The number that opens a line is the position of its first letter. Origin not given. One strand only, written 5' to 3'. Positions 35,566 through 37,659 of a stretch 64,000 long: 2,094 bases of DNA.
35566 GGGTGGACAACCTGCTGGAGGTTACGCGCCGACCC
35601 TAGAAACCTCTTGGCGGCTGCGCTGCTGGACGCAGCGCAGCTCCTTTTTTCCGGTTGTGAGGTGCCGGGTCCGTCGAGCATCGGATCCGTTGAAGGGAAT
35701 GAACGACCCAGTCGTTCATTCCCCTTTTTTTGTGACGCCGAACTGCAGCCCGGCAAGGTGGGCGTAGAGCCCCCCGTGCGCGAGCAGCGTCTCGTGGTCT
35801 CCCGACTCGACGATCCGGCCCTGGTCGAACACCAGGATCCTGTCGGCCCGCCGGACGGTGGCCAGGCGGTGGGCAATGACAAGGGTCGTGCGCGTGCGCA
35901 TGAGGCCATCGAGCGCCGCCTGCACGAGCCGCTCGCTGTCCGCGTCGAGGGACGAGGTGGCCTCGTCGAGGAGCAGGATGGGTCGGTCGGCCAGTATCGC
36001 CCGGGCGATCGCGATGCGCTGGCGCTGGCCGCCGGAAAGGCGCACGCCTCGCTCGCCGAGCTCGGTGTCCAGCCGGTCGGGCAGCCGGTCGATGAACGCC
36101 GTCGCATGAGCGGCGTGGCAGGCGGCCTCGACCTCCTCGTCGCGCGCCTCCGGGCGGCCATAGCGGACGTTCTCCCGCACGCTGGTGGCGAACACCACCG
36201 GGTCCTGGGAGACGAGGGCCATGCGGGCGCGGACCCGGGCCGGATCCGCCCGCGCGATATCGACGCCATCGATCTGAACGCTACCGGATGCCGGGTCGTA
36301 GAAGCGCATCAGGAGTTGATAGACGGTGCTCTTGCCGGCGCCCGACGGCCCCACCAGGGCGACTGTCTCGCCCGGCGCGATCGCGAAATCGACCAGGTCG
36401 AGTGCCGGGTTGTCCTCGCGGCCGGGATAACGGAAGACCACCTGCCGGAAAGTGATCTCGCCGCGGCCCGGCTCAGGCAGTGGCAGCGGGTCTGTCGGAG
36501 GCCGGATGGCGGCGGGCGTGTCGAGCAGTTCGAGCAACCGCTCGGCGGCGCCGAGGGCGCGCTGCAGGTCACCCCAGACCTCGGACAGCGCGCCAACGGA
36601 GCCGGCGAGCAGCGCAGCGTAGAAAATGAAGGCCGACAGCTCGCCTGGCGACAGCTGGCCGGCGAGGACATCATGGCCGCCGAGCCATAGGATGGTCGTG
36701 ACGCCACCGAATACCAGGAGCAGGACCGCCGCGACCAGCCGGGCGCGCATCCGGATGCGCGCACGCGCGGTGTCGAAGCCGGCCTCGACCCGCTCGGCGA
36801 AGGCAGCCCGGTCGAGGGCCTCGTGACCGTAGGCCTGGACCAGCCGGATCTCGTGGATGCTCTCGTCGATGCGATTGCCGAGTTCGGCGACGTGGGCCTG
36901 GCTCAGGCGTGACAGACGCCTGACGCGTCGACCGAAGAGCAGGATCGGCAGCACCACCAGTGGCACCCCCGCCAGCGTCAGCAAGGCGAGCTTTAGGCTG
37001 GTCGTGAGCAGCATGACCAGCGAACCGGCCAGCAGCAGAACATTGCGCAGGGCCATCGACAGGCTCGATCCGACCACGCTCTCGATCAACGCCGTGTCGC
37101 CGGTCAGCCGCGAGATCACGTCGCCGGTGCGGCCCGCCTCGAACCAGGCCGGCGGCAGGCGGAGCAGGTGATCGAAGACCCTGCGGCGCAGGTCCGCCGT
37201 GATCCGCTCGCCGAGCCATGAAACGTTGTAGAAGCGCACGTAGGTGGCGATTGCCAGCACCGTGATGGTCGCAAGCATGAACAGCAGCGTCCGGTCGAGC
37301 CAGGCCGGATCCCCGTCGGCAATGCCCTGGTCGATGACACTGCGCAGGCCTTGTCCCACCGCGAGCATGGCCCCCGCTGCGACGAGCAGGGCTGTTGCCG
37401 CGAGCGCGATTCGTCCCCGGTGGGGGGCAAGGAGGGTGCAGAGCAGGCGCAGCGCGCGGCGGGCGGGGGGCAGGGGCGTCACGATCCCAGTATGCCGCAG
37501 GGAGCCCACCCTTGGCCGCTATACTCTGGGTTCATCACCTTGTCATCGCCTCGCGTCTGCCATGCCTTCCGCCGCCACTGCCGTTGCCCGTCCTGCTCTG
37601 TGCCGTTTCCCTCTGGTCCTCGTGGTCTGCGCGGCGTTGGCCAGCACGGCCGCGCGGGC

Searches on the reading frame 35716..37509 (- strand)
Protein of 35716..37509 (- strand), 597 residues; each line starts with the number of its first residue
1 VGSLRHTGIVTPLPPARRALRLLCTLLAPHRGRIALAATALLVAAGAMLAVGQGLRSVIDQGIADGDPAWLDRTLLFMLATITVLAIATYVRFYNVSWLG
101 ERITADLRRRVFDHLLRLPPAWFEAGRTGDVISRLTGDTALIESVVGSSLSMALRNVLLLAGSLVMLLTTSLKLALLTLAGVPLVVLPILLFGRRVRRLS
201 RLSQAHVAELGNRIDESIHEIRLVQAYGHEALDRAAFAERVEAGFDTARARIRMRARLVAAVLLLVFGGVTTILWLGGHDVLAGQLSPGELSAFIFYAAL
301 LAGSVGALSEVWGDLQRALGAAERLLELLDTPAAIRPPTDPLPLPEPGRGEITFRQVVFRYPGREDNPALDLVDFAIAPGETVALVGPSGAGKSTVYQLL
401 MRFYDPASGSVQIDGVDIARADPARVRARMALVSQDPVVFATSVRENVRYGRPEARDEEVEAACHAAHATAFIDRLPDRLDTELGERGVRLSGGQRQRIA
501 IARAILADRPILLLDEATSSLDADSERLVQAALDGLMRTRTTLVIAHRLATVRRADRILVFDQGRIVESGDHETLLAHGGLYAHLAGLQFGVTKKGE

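Call 7: search_protein_families(library=ncbifam, proteins=[window:35716-37509:-], max_evalue=0.001)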
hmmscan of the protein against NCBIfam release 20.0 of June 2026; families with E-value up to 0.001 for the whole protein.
window:35716-37509:- (597 aa): 187 families (the best 25 are shown)
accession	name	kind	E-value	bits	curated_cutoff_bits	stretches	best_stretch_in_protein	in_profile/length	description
TIGR02204.1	MsbA_rel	hypoth_equivalog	5.1e-249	827.7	780.4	1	17-590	3-576/576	ABC transporter, permease/ATP-binding protein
TIGR02203.1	MsbA_lipidA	equivalog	1.2e-144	483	602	1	23-590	5-570/572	lipid A export permease/ATP-binding protein MsbA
TIGR00958.1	3a01208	subfamily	1.1e-134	450.3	874.6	1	23-585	152-710/711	antigen peptide transporter 2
NF008381.0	PRK11176.1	equivalog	1.1e-118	397.1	867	1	20-591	13-581/582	lipid A ABC transporter ATP-binding protein/permease MsbA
NF052233.1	CphA_assoc_ABC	equivalog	3.7e-117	392.6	880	1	74-588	231-742/766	cyanophycin metabolism-associated ABC transporter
TIGR01846.1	type_I_sec_HlyB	subfamily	3.5e-113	379.2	725.55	1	76-589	183-692/694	type I secretion system permease/ATPase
NF010178.0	PRK13657.1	equivalog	5.7e-106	355.2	733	1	26-592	13-573/588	glucan ABC transporter ATP-binding protein/ permease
NF045513.1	HepA_fam_ABC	equivalog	4.3e-104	349.1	725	1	75-580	98-600/610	heterocyst formation ABC transporter subunit HepA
TIGR03796.1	NHLM_micro_ABC1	equivalog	9.4e-92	308.4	853.3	1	20-585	142-708/710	NHLP family bacteriocin export ABC transporter peptidase/permease/ATPase subunit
TIGR03375.1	type_I_sec_LssB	subfamily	3.6e-89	299.9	693.1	1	86-577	203-690/696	type I secretion system permease/ATPase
TIGR03797.1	NHLM_micro_ABC2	equivalog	6.2e-88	296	709.4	1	12-589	115-685/686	NHLP bacteriocin export ABC transporter permease/ATPase subunit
NF008055.0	PRK10789.1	equivalog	1.4e-87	294.6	845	1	36-585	19-567/590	SmdA family multidrug ABC transporter permease/ATP-binding protein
TIGR02857.1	CydD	equivalog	1e-85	288.7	435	1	33-560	4-528/529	thiol reductant ABC exporter subunit CydD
TIGR01192.1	chvA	subfamily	9.5e-85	285.3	585.4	1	26-585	13-566/585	glucan export ABC transporter ATP-binding protein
TIGR01193.1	bacteriocin_ABC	subfamily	1.4e-81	275.1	523.85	1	47-585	171-705/708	peptide cleavage/export ABC transporter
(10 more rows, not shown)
